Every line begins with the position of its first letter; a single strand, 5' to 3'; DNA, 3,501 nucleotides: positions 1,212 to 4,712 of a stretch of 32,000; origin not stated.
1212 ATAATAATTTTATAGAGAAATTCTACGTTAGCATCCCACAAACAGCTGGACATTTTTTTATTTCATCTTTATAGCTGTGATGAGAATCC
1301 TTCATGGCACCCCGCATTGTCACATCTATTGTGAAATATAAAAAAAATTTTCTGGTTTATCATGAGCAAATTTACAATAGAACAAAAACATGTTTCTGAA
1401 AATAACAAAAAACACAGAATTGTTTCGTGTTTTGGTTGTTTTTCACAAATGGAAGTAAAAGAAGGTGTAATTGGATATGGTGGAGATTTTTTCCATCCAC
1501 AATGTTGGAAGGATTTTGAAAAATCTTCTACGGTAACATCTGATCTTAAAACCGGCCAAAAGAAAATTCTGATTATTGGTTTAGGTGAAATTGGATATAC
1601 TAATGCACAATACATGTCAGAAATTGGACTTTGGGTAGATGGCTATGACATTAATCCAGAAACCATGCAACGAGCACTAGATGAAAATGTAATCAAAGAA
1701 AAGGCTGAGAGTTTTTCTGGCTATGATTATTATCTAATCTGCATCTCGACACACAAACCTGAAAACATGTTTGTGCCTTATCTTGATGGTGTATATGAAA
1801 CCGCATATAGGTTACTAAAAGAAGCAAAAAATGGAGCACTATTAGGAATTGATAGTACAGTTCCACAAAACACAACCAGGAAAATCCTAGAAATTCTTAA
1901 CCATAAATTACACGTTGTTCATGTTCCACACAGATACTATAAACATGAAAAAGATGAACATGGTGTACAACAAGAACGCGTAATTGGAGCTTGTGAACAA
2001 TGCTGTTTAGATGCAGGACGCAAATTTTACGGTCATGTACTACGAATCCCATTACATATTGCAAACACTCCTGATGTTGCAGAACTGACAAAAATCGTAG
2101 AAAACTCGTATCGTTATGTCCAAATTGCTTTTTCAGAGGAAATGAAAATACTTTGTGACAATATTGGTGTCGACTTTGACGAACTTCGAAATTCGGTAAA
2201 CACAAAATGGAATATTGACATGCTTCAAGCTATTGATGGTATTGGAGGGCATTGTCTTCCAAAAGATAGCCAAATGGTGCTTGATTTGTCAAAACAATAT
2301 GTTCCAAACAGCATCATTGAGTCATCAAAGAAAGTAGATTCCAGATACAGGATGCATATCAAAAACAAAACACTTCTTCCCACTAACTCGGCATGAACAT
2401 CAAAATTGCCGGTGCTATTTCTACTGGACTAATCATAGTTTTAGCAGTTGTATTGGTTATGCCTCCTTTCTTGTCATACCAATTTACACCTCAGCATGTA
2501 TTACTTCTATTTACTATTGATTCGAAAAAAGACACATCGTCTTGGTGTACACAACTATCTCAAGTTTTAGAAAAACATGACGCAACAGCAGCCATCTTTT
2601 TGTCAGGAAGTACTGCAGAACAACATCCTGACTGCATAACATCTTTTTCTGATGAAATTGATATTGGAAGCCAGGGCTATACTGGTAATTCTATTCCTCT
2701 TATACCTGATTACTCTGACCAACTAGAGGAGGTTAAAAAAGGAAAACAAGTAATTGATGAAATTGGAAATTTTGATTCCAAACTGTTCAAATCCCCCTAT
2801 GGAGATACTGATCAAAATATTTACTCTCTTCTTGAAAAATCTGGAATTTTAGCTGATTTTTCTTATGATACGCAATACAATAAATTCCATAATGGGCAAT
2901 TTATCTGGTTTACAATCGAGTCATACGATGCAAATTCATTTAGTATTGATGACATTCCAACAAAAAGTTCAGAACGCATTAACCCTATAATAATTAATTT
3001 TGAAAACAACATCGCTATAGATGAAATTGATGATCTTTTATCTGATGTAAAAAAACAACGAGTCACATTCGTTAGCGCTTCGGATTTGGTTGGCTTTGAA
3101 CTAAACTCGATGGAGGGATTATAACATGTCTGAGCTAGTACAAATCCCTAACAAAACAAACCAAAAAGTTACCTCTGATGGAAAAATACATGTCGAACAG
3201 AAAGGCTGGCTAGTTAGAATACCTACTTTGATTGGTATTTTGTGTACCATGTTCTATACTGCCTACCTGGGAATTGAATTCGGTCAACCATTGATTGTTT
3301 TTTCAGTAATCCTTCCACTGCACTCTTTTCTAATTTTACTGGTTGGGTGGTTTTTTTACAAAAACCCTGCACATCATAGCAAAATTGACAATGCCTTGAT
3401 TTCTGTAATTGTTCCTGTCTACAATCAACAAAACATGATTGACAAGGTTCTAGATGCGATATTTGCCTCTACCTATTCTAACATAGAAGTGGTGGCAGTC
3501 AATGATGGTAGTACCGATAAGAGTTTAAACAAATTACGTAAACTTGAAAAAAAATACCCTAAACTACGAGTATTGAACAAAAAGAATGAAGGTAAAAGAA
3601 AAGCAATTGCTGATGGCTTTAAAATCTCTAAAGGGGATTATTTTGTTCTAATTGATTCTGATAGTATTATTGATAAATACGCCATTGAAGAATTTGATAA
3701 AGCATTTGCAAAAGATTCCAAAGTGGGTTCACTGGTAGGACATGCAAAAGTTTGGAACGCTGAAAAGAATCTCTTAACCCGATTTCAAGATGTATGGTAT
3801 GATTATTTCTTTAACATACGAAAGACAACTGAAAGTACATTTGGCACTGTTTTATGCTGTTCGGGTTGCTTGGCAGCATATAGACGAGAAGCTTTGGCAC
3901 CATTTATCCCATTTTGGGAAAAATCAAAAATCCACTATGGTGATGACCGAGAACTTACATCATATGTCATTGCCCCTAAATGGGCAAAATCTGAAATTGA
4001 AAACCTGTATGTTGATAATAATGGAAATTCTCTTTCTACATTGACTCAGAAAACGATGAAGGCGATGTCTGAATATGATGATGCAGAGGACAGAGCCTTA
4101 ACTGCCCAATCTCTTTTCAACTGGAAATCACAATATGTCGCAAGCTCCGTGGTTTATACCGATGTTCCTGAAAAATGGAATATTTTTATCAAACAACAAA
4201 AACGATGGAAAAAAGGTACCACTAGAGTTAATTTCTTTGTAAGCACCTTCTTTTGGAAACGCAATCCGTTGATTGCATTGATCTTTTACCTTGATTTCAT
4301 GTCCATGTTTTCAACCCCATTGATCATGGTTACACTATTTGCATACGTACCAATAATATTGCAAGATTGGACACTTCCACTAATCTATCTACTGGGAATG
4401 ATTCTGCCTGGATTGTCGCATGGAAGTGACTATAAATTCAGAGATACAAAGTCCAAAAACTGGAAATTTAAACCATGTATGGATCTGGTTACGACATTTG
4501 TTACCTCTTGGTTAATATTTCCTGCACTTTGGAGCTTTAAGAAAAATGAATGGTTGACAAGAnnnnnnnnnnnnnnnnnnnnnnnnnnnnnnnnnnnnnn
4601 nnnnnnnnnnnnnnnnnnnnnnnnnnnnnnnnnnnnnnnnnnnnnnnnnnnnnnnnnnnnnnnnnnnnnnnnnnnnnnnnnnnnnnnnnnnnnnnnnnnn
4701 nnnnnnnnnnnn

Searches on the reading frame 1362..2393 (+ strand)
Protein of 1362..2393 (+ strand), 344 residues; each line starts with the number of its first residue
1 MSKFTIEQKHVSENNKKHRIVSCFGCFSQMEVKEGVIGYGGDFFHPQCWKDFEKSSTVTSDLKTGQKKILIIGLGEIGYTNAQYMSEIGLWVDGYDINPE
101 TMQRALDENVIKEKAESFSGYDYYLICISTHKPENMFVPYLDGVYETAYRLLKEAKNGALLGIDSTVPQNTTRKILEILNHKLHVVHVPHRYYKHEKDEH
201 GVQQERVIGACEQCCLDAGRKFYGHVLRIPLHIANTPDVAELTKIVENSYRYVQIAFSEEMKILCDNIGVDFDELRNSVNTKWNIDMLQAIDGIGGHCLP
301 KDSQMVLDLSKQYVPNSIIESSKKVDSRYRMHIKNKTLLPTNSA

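Call 17: search_protein_families(library=pfam, max_evalue=0.001, proteins=[window:1362-2393:+])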
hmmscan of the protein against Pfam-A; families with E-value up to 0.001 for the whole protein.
window:1362-2393:+ (344 aa): 4 families
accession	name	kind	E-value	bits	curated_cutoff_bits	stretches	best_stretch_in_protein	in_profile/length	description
PF00984.24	UDPG_MGDP_dh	-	1.3e-19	70.5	25.4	1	239-326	2-92/94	UDP-glucose/GDP-mannose dehydrogenase family, central domain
PF03721.20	UDPG_MGDP_dh_N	-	1.5e-07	31.7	27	0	68-104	2-38/187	UDP-glucose/GDP-mannose dehydrogenase family, NAD binding domain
PF03446.21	NAD_binding_2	-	0.00021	21.8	21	1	68-185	1-114/161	NAD binding domain of 6-phosphogluconate dehydrogenase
PF02826.25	2-Hacid_dh_C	-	0.00085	19.2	25.1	0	61-118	31-89/178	D-isomer specific 2-hydroxyacid dehydrogenase, NAD binding domain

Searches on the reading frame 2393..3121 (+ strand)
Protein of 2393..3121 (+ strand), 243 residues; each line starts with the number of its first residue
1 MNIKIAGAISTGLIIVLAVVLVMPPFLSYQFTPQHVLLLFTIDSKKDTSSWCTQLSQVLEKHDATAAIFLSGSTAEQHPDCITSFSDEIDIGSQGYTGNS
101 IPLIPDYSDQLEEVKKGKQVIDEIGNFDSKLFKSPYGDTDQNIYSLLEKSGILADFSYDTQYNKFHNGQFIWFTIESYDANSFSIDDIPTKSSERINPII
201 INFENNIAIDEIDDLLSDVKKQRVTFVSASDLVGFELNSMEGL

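Call 17: search_protein_families(library=pfam, max_evalue=0.001, proteins=[window:2393-3121:+])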
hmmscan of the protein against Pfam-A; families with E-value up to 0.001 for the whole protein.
window:2393-3121:+ (243 aa): 1 family
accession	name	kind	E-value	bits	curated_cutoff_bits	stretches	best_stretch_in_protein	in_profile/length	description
PF01522.26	Polysacc_deac_1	-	1.7e-12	47.8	23.1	1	39-152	10-121/124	Polysaccharide deacetylase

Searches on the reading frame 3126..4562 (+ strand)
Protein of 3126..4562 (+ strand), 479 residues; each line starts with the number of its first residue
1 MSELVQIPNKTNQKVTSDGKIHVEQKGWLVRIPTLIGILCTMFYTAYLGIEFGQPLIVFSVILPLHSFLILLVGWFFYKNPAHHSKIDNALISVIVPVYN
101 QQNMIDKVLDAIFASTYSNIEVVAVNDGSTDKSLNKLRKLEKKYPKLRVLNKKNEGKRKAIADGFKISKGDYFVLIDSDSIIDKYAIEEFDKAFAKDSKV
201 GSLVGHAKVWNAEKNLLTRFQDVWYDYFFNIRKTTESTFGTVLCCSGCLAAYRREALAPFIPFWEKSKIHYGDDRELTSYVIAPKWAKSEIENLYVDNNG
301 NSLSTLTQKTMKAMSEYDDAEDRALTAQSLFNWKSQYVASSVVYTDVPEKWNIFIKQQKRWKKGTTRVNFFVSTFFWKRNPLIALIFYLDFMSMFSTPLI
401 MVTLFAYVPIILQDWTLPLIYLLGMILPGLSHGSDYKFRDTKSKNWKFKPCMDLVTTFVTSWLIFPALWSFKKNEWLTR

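Call 17: search_protein_families(library=pfam, max_evalue=0.001, proteins=[window:3126-4562:+])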
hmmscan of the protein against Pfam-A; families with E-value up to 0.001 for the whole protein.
window:3126-4562:+ (479 aa): 6 families
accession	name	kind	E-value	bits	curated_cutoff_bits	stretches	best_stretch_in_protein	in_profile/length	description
PF00535.33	Glycos_transf_2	-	1.2e-30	107.1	23.3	1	93-257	1-164/168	Glycosyl transferase family 2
PF13641.12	Glyco_tranf_2_3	-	1e-24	88.3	27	1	92-286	3-199/230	Glycosyltransferase like family 2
PF03142.21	Chitin_synth_2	-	3.1e-15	56.3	27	1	171-367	203-376/527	Chitin synthase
PF13632.12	Glyco_trans_2_3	-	2.2e-08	34.6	27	1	172-408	1-196/198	Glycosyl transferase family group 2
PF13506.12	Glyco_transf_21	-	6.2e-05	23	21.7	1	159-258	20-115/174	Glycosyl transferase family 21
PF10111.15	Glyco_tranf_2_2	-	7.2e-05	22.8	27.3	1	93-188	1-100/276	Glycosyltransferase like family 2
